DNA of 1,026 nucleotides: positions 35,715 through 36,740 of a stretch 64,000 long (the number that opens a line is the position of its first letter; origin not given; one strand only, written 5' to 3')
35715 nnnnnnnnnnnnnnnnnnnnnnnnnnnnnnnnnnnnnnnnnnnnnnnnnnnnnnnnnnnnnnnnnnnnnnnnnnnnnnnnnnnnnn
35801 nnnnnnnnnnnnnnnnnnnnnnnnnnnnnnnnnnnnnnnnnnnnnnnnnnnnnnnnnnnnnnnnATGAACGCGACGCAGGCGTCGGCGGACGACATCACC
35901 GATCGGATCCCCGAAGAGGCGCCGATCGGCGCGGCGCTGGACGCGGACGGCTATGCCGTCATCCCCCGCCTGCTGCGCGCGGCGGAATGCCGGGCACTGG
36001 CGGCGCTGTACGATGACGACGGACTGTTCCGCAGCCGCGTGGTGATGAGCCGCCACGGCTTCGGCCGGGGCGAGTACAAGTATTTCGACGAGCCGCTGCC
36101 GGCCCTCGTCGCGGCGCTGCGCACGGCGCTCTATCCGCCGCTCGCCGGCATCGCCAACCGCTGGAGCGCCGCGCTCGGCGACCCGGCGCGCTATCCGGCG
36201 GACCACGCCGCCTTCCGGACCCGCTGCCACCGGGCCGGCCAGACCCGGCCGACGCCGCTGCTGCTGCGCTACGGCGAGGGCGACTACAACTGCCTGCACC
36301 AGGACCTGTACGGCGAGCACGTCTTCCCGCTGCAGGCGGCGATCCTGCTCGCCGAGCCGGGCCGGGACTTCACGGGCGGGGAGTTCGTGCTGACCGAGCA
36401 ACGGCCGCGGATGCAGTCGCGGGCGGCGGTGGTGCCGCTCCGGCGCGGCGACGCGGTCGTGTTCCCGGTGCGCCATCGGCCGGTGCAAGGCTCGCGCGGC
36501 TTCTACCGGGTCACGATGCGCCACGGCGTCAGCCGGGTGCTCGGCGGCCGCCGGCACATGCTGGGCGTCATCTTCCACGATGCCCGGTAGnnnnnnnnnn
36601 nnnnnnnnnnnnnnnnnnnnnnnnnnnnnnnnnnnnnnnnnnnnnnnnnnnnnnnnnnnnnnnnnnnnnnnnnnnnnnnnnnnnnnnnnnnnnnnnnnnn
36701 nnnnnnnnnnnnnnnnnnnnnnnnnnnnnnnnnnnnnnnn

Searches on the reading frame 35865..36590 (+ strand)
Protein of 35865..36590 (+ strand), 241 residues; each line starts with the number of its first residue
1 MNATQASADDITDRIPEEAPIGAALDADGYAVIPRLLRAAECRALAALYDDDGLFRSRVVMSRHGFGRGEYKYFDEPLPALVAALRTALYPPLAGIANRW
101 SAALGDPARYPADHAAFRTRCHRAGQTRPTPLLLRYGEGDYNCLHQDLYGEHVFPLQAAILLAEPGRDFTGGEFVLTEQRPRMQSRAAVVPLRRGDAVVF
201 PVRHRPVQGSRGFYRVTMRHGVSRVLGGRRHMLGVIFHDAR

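Call 6: search_protein_families(library=pfam, proteins=[window:35865-36590:+], max_evalue=0.01)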
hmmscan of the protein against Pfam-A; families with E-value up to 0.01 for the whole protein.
window:35865-36590:+ (241 aa): 3 families
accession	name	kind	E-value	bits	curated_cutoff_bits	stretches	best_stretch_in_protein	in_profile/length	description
PF09859.15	Oxygenase-NA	-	1.2e-86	289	26.2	1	69-240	1-172/172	Oxygenase, catalysing oxidative methylation of damaged DNA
PF13640.12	2OG-FeII_Oxy_3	-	2.7e-05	25.5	27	1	133-234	3-94/98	2OG-Fe(II) oxygenase superfamily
PF05721.19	PhyH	-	0.00095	19.9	22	0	26-106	2-81/213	Phytanoyl-CoA dioxygenase (PhyH)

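Call 7: search_protein_families(library=padloc, proteins=[window:35865-36590:+], max_evalue=0.01)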
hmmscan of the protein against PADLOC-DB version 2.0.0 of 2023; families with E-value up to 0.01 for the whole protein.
window:35865-36590:+ (241 aa): 1 family
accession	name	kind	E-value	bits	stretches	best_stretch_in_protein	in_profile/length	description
PDLC01653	2OG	-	5e-07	28.5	1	133-236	3-79/81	"CAS-I,CAS-II,CAS-III,CAS-IV,CAS-V,CAS-VI; associated"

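Call 8: search_protein_families(library=ncbifam, proteins=[window:35865-36590:+], max_evalue=0.01)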
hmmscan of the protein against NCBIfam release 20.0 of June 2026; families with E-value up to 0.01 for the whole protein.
window:35865-36590:+ (241 aa): 0 families
